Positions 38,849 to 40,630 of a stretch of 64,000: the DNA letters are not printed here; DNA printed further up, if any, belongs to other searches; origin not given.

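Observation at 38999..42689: mtnP - SEDS - class-B PBP operon in which the PBP has lost the SxxK and KTG catalytic motifs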

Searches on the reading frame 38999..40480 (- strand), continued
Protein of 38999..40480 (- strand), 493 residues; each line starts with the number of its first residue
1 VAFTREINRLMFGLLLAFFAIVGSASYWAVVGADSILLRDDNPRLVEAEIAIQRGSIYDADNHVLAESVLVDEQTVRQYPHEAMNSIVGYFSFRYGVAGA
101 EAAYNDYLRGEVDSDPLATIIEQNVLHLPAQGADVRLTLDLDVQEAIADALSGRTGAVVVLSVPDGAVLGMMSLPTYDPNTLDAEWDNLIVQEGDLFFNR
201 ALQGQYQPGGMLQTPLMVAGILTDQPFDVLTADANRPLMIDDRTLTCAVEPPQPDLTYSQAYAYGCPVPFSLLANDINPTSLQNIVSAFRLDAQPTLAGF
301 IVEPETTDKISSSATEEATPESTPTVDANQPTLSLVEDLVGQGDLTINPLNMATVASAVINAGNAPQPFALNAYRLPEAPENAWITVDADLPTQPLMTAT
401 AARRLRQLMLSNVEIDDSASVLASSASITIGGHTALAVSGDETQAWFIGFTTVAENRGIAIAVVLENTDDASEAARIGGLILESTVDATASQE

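Call 67: search_solved_structures(query=window:38999-40480:-, max_evalue=1e-15, show_alignments=5)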
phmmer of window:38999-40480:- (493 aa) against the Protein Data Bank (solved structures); distinct sequences matched with E-value up to 1e-15: 6.
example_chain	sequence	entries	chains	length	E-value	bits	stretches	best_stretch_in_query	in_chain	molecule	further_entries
4mnr_A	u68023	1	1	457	2.1e-27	99.4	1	42-477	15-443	Peptidoglycan glycosyltransferase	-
4ra7_A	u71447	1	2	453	8.8e-27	97.4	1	44-486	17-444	Peptidoglycan glycosyltransferase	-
4n1x_A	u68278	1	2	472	1.1e-26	97.1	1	45-486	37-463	Peptidoglycan glycosyltransferase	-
4jbf_A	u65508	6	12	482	1.1e-26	97.1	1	44-486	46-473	Peptidoglycan glycosyltransferase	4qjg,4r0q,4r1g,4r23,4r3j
3un7_A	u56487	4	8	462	1.9e-17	66.6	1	42-479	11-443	Penicillin-binding protein A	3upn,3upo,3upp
3lo7_A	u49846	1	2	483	2e-17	66.5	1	42-479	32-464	Penicillin-binding protein A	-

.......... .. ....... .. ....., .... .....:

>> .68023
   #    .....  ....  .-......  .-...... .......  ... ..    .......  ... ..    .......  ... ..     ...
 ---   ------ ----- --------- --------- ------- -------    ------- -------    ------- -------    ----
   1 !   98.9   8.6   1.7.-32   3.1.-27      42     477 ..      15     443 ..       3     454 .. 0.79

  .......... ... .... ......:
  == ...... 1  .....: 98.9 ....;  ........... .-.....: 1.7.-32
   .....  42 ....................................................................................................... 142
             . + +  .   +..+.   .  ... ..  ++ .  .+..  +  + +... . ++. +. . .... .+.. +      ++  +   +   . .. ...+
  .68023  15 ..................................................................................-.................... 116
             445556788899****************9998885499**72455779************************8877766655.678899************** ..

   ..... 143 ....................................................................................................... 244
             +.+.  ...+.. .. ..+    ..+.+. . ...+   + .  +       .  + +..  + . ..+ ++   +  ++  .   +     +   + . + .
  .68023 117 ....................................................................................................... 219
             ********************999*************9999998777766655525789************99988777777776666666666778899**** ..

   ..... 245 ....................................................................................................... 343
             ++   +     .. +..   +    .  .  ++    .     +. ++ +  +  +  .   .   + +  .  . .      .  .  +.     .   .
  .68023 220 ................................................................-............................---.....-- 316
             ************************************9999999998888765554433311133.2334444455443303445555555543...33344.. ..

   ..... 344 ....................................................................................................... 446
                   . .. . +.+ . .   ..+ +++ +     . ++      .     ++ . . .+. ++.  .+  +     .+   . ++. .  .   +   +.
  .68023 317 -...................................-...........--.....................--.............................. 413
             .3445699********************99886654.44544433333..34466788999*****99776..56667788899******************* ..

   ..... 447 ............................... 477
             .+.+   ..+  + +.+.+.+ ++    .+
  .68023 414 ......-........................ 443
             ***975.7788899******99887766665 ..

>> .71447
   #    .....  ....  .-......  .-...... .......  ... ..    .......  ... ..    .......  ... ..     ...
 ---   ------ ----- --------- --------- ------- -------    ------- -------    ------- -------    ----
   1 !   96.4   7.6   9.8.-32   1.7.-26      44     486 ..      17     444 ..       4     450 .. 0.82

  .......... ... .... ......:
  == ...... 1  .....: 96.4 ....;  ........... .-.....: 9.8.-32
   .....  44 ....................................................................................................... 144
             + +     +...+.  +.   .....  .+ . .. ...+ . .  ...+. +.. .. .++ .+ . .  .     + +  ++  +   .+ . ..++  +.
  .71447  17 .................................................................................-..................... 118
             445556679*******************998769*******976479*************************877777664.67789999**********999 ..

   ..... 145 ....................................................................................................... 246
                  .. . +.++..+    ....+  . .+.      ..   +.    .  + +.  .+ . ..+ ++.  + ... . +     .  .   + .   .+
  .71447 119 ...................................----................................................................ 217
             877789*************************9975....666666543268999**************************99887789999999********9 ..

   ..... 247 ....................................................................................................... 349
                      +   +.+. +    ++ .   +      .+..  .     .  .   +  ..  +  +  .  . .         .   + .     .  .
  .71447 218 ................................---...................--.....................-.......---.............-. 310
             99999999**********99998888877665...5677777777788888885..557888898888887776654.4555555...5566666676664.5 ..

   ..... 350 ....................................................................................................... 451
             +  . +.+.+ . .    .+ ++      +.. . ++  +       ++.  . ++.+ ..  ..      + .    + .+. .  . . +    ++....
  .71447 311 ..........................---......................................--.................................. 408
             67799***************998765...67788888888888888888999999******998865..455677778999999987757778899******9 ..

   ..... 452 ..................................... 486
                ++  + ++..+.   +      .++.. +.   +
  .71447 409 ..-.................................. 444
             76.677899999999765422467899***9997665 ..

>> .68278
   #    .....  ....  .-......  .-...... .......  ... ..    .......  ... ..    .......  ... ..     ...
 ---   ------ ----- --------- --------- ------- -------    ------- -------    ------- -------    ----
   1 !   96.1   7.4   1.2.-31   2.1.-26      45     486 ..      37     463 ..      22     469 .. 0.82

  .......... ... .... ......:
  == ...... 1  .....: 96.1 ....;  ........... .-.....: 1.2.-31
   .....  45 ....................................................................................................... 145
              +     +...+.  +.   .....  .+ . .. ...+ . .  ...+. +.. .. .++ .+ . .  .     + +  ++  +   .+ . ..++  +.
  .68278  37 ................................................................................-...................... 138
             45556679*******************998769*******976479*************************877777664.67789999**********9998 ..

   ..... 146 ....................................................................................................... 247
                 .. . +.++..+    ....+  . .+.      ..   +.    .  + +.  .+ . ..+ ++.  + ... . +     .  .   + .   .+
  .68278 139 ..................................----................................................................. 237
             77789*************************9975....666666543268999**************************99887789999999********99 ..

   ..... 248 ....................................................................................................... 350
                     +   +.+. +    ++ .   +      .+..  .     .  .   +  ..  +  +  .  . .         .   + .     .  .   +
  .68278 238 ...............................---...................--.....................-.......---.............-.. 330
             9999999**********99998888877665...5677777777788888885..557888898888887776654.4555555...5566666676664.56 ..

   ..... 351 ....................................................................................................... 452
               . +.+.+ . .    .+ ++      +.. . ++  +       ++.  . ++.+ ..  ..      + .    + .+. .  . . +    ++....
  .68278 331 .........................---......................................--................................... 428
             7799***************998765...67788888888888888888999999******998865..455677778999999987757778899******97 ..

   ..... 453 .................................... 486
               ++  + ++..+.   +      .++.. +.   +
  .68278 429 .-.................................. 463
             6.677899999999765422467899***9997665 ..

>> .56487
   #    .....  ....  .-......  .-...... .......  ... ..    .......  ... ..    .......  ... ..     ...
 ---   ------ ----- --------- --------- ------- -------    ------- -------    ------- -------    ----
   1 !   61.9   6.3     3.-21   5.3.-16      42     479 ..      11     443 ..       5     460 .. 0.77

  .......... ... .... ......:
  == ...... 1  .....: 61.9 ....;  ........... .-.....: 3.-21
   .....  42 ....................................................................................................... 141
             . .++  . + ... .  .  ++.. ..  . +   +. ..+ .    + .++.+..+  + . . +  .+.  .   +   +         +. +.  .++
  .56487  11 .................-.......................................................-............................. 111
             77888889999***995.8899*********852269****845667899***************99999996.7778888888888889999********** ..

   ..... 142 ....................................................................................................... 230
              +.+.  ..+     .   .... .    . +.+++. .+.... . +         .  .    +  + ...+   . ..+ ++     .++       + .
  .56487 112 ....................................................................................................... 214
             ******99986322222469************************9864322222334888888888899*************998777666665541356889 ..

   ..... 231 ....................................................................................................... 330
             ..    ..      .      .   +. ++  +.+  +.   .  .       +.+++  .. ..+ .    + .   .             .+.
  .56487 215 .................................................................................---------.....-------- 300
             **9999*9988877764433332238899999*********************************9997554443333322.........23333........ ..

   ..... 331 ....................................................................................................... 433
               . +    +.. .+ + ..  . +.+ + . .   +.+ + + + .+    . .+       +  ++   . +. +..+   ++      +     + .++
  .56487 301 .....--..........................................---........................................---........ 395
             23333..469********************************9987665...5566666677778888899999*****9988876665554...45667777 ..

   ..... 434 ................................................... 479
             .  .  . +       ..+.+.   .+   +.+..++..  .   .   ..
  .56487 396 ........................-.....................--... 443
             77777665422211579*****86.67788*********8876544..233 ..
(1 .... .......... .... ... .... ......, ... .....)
